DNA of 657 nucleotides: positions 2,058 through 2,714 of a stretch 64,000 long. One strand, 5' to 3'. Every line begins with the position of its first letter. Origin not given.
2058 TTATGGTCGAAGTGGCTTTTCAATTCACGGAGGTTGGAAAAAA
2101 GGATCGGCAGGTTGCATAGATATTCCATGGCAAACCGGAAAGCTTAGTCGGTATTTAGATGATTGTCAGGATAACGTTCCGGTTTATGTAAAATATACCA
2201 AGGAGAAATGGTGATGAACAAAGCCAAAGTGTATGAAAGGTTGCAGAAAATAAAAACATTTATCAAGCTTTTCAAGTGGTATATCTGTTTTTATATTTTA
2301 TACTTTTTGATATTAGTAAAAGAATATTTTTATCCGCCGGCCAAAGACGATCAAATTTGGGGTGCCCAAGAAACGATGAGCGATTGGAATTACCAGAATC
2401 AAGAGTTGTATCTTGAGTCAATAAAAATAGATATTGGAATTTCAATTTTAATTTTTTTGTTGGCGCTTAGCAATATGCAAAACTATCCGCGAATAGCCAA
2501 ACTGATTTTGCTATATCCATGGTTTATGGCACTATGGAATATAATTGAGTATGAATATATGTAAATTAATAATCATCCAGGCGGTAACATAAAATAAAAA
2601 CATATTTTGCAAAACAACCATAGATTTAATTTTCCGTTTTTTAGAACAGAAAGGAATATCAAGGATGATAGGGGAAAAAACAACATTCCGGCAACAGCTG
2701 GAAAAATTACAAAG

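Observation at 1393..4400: Tandem polymorphic toxin/immunity cassette array between rplS and hisS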

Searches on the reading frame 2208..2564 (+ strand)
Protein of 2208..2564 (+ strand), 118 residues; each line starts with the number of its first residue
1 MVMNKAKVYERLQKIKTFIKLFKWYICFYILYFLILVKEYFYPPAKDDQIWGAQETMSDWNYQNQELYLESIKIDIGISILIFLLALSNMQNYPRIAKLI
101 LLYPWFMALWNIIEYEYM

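Call 4: search_protein_families(library=pfam, proteins=[window:2208-2564:+], max_evalue=1)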
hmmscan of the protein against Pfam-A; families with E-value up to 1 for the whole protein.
window:2208-2564:+ (118 aa): 0 families

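Call 61: find_homologous_proteins(query=window:2208-2564:+, max_evalue=0.01)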
Query window:2208-2564:+ (118 aa): 4 proteins with E <= 0.01 among 10 candidates.
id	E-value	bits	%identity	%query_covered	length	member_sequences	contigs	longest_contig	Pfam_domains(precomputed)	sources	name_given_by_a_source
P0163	8.5e-71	254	98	100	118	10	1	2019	-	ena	-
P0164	1.4e-63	230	92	98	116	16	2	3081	-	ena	-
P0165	1.5e-45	172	70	96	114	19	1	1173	-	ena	-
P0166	2.7e-5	42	85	23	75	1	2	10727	-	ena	-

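Call 90: search_protein_families(library=ncbifam, proteins=[window:2214-2564:+], max_evalue=0.1)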
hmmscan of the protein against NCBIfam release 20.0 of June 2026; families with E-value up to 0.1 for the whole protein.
window:2214-2564:+ (116 aa): 0 families

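Call 91: search_protein_families(library=phrogs, proteins=[window:2214-2564:+], max_evalue=0.01)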
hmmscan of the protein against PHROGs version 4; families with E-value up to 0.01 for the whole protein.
window:2214-2564:+ (116 aa): 0 families
